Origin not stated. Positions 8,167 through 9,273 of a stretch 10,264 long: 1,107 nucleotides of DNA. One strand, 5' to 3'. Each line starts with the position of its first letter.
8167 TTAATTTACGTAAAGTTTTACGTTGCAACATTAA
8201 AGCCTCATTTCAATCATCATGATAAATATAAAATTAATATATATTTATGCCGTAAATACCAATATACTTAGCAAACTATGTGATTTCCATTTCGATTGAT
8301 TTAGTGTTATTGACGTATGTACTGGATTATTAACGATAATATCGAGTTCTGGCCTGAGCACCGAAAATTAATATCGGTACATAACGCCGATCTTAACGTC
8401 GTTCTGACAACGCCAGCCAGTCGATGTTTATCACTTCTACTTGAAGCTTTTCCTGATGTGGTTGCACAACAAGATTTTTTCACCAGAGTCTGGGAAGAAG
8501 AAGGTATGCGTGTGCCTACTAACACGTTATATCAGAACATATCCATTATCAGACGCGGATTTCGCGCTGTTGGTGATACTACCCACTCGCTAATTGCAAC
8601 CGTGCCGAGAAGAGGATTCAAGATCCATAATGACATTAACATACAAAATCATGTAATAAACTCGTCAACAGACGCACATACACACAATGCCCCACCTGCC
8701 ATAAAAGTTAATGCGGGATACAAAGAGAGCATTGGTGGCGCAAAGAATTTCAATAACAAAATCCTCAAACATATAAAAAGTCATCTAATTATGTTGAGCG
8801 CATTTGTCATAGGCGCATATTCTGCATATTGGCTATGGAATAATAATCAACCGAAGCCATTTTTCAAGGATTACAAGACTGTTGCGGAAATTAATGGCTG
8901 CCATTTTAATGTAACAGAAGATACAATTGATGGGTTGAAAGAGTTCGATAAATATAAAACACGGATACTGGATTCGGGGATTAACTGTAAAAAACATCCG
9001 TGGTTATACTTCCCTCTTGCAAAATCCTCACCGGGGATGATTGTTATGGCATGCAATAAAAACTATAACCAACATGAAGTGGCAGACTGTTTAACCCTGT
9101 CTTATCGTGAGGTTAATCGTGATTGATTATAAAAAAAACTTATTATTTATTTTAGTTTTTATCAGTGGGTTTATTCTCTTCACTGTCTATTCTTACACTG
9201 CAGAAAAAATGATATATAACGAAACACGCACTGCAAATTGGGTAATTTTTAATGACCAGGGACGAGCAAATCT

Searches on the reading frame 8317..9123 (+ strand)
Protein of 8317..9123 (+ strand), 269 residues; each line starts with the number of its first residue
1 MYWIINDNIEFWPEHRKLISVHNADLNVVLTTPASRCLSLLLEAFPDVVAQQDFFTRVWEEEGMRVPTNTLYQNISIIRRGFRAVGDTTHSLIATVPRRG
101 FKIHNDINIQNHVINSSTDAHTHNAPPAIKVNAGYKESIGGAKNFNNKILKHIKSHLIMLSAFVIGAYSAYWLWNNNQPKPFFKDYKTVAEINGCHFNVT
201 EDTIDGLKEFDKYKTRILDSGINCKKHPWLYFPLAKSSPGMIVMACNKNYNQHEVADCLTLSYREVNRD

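Call 17: find_related_loci(query=window:8317-9123:+, collection=genome_contigs, flank=3000)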
Query window:8317-9123:+ (269 aa) in genome_contigs; peptide patterns used: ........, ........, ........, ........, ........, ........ (x = any residue, [..] = any of these).
44 stretches matched a pattern; 11 encode a relative of the query (tblastn E <= 1e-3); 11 distinct loci.
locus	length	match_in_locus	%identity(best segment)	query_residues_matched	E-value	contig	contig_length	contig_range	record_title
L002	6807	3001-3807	72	1-269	5e-135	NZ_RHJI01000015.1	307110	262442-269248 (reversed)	Escherichia sp. E1V33 1V33_15_consensus, whole genome shotgun sequence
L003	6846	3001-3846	46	1-269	3e-86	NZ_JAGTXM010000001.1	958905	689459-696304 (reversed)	Citrobacter amalonaticus strain ku-bf3 scaffold_0, whole genome shotgun sequence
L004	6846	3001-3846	46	1-269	3e-85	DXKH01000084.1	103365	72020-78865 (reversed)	MAG TPA_asm: Citrobacter sp. isolate HRGM_Genome_0066 HRGM_Genome_0066_84, whole genome shotgun sequence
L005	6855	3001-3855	42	1-269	1e-73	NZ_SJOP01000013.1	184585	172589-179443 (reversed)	Kosakonia quasisacchari strain WCHEs120001 13, whole genome shotgun sequence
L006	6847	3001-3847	42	1-269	1e-73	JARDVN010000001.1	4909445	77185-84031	Citrobacter amalonaticus strain AUH_CA_2023_1 contig_2, whole genome shotgun sequence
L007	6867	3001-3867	43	1-269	8e-73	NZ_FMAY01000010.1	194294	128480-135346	Kosakonia oryzendophytica strain REICA_082, whole genome shotgun sequence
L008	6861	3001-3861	45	1-269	2e-76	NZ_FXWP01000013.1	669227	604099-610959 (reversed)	Kosakonia pseudosacchari strain JM-387, whole genome shotgun sequence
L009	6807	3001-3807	71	1-269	4e-133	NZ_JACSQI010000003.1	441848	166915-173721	Escherichia whittamii strain Sa2BVA5 NODE_3_length_441848_cov_9.028465, whole genome shotgun sequence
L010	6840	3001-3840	49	1-269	8e-89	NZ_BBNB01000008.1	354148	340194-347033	Citrobacter sedlakii NBRC 105722, whole genome shotgun sequence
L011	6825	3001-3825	42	1-261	5e-67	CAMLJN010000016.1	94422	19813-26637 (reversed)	MAG: uncultured Buttiauxella sp. isolate SRR12181029_bin.1_metawrap_v1.3.0_MAG genome assembly, contig: ERZ12593168_30,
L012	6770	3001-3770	66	1-239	6e-24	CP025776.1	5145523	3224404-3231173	Enterobacter sp. EA-1 chromosome, complete genome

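Call 32: find_homologous_proteins(query=window:8317-9123:+, max_evalue=1e-20)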
Query window:8317-9123:+ (269 aa): 108 proteins with E <= 1e-20 among 287 candidates.
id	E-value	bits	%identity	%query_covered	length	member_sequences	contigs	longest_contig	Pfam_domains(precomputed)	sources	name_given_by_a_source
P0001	1.3e-181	620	99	100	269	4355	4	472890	PF00486.35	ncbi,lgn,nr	ncbi:TPA: transcriptional regulator [Escherichia coli]|nr:transcriptional regulator [Escherichia col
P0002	6.1e-181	618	98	100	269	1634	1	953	PF00486.35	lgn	-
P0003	8.3e-152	522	98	85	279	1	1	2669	PF00486.35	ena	-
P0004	2.1e-132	458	74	100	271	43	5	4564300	PF00486.35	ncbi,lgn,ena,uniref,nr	ncbi:transcriptional regulator [Escherichia sp. Marseille-Q3837]|uniref:winged helix-turn-helix doma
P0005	5.2e-130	451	72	100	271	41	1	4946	PF00486.35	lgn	-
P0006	8.7e-129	446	72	100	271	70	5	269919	PF00486.35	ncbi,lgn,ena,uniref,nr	ncbi:transcriptional regulator [Escherichia marmotae]|uniref:winged helix-turn-helix domain-containi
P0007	2.7e-115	402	97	67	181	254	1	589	PF00486.35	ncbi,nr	ncbi:transcriptional regulator, partial [Escherichia coli]|nr:transcriptional regulator [Escherichia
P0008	1.8e-114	400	64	99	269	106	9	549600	PF00486.35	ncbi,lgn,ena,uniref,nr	ncbi:winged helix-turn-helix domain-containing protein [Escherichia albertii]|uniref:winged helix-tu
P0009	2.0e-106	373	100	59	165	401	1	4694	-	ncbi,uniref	ncbi:transcriptional regulator, partial [Escherichia coli]|uniref:hypothetical protein n=1 Tax=Esche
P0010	7.5e-103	361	99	60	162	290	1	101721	PF00486.35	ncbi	ncbi:TPA: transcriptional regulator, partial [Escherichia coli]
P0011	2.0e-88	314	92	57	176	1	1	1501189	-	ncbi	-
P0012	6.0e-81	290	49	100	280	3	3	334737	PF00486.35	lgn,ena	-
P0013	7.7e-81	289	48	100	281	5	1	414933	PF00486.35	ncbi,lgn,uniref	ncbi:transcriptional regulator [Citrobacter amalonaticus]|uniref:winged helix-turn-helix domain-cont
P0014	1.3e-80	288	48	100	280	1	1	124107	PF00486.35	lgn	-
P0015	3.5e-80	287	86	57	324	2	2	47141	-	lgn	-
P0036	7.7e-69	250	43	99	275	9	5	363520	PF00486.35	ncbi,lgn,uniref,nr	ncbi:winged helix-turn-helix domain-containing protein [Trabulsiella odontotermitis]|uniref:winged h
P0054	4.1e-65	238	41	100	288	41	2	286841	PF00486.35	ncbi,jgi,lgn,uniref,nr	ncbi:transcriptional regulator [Kosakonia cowanii]|uniref:transcriptional regulator n=1 Tax=Kosakoni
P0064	3.3e-64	235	41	98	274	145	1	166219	PF00486.35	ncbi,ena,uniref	ncbi:winged helix-turn-helix domain-containing protein [Enterobacter hormaechei subsp. xiangfangensi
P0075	4.9e-61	224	43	100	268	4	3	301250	PF00486.35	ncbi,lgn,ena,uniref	ncbi:winged helix-turn-helix domain-containing protein [Kluyvera sichuanensis]|uniref:winged helix-t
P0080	6.3e-60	221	43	98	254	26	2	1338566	PF00486.35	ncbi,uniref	ncbi:winged helix-turn-helix domain-containing protein [Yokenella regensburgei]|uniref:winged helix-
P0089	5.6e-56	208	40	99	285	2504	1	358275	PF00486.35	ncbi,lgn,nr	ncbi:transcriptional regulator [Salmonella enterica]|nr:transcriptional regulator [Salmonella enteri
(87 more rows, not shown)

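Call 33: find_encoding_contigs(protein=P0008, flank=2500, max_places=3)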
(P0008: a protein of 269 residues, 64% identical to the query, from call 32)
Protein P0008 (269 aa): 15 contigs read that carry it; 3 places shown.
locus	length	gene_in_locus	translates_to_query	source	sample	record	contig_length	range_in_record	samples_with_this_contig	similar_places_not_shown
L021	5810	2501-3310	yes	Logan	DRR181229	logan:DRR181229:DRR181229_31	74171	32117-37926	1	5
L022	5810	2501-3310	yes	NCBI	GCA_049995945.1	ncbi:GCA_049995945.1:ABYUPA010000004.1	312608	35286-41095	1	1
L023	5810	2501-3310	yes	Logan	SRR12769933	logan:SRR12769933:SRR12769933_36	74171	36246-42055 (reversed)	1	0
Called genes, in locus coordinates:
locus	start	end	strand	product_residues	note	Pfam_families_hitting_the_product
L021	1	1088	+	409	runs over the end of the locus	-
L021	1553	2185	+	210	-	PF27348:EcpR_N, PF00196:GerE (weak)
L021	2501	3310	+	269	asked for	PF00486:Trans_reg_C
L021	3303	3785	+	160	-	PF27292:YqeJ_C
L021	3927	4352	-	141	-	-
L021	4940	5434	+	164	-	PF07720:TPR_3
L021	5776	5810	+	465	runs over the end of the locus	PF00486:Trans_reg_C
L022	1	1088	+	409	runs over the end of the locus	-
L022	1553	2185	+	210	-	PF27348:EcpR_N, PF00196:GerE (weak)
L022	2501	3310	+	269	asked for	PF00486:Trans_reg_C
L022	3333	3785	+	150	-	PF27292:YqeJ_C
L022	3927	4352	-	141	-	-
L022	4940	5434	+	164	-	PF07720:TPR_3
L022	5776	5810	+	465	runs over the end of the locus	PF00486:Trans_reg_C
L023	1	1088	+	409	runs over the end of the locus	-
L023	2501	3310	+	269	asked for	PF00486:Trans_reg_C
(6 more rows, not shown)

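Call 34: find_encoding_contigs(protein=P0006, flank=2500, max_places=3)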
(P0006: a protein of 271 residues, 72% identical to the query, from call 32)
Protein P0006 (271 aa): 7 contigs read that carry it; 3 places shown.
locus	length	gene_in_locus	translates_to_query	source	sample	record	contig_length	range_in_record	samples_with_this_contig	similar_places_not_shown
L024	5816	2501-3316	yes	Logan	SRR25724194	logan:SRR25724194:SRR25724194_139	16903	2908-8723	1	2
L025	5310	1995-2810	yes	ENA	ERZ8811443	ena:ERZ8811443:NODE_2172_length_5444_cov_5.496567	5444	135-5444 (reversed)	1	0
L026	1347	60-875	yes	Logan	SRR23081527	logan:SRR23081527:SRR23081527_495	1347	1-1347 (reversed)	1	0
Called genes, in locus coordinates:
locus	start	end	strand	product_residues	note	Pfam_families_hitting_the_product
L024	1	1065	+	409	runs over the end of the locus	PF01490:Aa_trans (faint), PF03222:Trp_Tyr_perm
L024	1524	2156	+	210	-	PF27348:EcpR_N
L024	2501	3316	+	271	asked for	PF00486:Trans_reg_C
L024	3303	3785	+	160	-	PF27292:YqeJ_C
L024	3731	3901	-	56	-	-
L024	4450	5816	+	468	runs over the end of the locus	PF00486:Trans_reg_C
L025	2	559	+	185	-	?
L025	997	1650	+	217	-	PF27348:EcpR_N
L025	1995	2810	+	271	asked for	PF00486:Trans_reg_C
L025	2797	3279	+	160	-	PF27292:YqeJ_C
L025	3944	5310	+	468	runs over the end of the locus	PF00486:Trans_reg_C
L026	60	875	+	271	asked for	PF00486:Trans_reg_C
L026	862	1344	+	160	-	PF27292:YqeJ_C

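Call 35: find_encoding_contigs(protein=P0004, flank=2500, max_places=3)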
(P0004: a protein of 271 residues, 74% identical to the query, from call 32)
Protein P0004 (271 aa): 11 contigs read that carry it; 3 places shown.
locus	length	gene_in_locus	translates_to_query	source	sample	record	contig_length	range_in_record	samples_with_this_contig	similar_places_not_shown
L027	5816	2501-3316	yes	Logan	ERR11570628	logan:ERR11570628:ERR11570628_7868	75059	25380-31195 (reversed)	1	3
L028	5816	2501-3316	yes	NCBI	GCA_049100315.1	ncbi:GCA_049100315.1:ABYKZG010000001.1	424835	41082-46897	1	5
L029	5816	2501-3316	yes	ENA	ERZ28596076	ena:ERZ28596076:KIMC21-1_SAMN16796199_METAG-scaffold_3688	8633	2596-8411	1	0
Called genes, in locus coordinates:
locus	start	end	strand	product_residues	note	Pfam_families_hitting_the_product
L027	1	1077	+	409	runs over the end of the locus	PF03222:Trp_Tyr_perm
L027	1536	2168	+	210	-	PF27348:EcpR_N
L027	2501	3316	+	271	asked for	PF00486:Trans_reg_C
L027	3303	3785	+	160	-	PF27292:YqeJ_C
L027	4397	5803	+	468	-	PF00486:Trans_reg_C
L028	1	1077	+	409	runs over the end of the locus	PF03222:Trp_Tyr_perm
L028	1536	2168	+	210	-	PF27348:EcpR_N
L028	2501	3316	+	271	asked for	PF00486:Trans_reg_C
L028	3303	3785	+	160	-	PF27292:YqeJ_C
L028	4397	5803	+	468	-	PF00486:Trans_reg_C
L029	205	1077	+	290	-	-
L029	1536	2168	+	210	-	PF27348:EcpR_N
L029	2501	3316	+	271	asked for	PF00486:Trans_reg_C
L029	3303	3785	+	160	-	PF27292:YqeJ_C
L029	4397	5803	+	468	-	PF00486:Trans_reg_C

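Call 58: find_encoding_contigs(protein=P0089, flank=2500, max_places=2)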
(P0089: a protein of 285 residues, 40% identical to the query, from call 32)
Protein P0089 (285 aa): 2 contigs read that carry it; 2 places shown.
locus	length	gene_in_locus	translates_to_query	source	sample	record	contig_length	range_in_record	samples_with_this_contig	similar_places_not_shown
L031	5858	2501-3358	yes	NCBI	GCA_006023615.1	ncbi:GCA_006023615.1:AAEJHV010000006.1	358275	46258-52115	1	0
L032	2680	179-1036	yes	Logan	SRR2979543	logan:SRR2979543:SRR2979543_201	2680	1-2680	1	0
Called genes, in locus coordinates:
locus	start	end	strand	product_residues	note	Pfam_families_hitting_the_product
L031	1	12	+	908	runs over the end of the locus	PF00690:Cation_ATPase_N, PF00122:E1-E2_ATPase, PF00702:Hydrolase, PF13246:Cation_ATPase, PF00689:Cation_ATPase_C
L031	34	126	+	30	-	-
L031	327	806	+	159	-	-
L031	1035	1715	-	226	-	PF00857:Isochorismatase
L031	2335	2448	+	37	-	-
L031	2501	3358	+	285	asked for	PF00486:Trans_reg_C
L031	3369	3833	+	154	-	PF27292:YqeJ_C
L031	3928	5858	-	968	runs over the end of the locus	PF03212:Pertactin, PF18883:AC_1, PF03797:Autotransporter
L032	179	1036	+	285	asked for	PF00486:Trans_reg_C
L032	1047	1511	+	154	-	PF27292:YqeJ_C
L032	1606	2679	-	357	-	?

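Call 59: find_encoding_contigs(protein=P0005, flank=2500, max_places=2)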
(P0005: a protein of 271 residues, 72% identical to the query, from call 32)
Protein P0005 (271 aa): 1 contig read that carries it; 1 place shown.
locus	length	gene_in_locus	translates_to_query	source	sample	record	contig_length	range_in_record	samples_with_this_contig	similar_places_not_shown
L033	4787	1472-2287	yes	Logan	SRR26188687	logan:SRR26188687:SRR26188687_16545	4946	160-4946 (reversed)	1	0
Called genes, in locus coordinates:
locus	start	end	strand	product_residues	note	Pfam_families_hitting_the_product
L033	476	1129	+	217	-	PF27348:EcpR_N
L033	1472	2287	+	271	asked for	PF00486:Trans_reg_C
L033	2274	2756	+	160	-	PF27292:YqeJ_C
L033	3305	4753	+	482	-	PF00486:Trans_reg_C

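Call 63: find_encoding_contigs(protein=P0036, flank=1500, max_places=1)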
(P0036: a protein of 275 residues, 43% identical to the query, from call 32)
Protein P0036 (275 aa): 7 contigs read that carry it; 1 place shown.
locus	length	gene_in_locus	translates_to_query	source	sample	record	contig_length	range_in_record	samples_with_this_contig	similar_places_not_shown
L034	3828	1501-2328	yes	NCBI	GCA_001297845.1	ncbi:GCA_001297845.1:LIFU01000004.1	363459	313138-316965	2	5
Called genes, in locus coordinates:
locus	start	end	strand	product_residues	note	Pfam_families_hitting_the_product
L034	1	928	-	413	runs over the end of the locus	PF00328:His_Phos_2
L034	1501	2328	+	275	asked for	PF00486:Trans_reg_C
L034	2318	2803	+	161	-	PF27292:YqeJ_C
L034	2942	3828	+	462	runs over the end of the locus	PF11563:Protoglobin, PF21118:DosC_2nd, PF00990:GGDEF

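Call 64: find_encoding_contigs(protein=P0064, flank=1500, max_places=1)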
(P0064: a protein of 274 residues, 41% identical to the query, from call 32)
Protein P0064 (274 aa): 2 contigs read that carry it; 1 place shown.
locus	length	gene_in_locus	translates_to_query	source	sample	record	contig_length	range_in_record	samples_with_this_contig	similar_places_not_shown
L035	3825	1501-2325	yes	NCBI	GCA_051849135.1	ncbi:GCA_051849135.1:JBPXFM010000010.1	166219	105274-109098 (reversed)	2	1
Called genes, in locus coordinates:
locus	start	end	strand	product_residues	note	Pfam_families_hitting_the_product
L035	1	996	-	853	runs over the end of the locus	PF01624:MutS_I, PF05188:MutS_II, PF05192:MutS_III, PF05190:MutS_IV, PF00488:MutS_V, PF27441:MutS_C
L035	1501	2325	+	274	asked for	PF00486:Trans_reg_C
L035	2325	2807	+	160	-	PF27292:YqeJ_C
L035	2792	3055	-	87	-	PF08845:SymE_toxin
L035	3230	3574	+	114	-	PF11756:YgbA_NO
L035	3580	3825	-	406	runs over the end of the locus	PF12832:MFS_1_like (weak), PF07690:MFS_1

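Call 65: find_encoding_contigs(protein=P0075, flank=1500, max_places=1)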
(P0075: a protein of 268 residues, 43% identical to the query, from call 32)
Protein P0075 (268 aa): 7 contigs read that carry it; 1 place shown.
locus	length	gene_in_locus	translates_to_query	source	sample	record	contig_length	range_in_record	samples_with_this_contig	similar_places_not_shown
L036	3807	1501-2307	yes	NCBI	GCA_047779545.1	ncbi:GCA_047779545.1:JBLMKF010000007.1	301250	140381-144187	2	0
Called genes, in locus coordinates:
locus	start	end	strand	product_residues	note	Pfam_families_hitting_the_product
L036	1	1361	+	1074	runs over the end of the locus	PF25596:CPSase_L_D1, PF02786:CPSase_L_D2, PF02787:CPSase_L_D3, PF25596:CPSase_L_D1, PF02655:ATP-grasp_3, PF02222:ATP-grasp (weak), PF02786:CPSase_L_D2, PF02142:MGS, +3 more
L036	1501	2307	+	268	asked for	PF00486:Trans_reg_C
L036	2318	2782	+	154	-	PF27292:YqeJ_C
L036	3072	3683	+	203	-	PF27348:EcpR_N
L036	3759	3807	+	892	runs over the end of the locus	PF03212:Pertactin, PF18883:AC_1, PF03797:Autotransporter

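Call 66: find_encoding_contigs(protein=P0080, flank=1500, max_places=1)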
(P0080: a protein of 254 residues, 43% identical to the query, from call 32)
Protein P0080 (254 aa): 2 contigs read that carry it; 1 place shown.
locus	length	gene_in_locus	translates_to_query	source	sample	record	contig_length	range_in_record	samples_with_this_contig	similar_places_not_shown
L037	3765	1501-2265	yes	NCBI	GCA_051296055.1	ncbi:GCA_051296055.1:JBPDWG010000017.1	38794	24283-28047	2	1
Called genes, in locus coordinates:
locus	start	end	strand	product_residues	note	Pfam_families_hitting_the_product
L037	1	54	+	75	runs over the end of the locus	PF13993:YccJ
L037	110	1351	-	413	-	PF00328:His_Phos_2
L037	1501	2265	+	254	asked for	PF00486:Trans_reg_C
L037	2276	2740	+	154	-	PF27292:YqeJ_C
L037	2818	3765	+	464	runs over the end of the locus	PF11563:Protoglobin, PF21118:DosC_2nd, PF00990:GGDEF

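Call 67: find_encoding_contigs(protein=P0054, flank=1500, max_places=1)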
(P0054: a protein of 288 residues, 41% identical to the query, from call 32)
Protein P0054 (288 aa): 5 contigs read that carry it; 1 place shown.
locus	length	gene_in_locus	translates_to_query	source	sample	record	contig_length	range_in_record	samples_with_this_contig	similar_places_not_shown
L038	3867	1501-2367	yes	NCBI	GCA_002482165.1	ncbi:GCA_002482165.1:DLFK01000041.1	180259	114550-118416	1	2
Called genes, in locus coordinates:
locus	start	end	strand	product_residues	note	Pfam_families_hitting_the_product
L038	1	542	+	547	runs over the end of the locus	PF27328:EcpD_C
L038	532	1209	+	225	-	-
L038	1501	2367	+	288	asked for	PF00486:Trans_reg_C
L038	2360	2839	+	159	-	PF27292:YqeJ_C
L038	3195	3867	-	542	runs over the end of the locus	PF00496:SBP_bac_5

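Call 71: find_encoding_contigs(protein=P0089, flank=8000, max_places=1)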
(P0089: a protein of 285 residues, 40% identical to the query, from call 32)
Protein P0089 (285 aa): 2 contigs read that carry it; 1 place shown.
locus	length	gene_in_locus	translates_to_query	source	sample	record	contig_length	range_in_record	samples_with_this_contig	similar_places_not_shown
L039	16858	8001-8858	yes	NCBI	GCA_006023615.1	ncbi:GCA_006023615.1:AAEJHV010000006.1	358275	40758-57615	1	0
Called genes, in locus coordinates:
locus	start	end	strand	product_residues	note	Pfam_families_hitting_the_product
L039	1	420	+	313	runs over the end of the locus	PF04754:Transposase_31, PF27070:HTH_Rpn_C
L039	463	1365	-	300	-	PF00892:EamA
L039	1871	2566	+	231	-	PF02308:MgtC, PF21770:MgtC_SapB_C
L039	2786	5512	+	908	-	PF00690:Cation_ATPase_N, PF00122:E1-E2_ATPase, PF00702:Hydrolase, PF13246:Cation_ATPase, PF00689:Cation_ATPase_C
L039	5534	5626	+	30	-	-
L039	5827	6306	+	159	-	-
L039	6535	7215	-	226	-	PF00857:Isochorismatase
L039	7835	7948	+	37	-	-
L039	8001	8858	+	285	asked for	PF00486:Trans_reg_C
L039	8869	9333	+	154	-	PF27292:YqeJ_C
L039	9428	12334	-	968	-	PF03212:Pertactin, PF18883:AC_1, PF03797:Autotransporter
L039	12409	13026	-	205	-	PF27348:EcpR_N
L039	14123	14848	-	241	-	-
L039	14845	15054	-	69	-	-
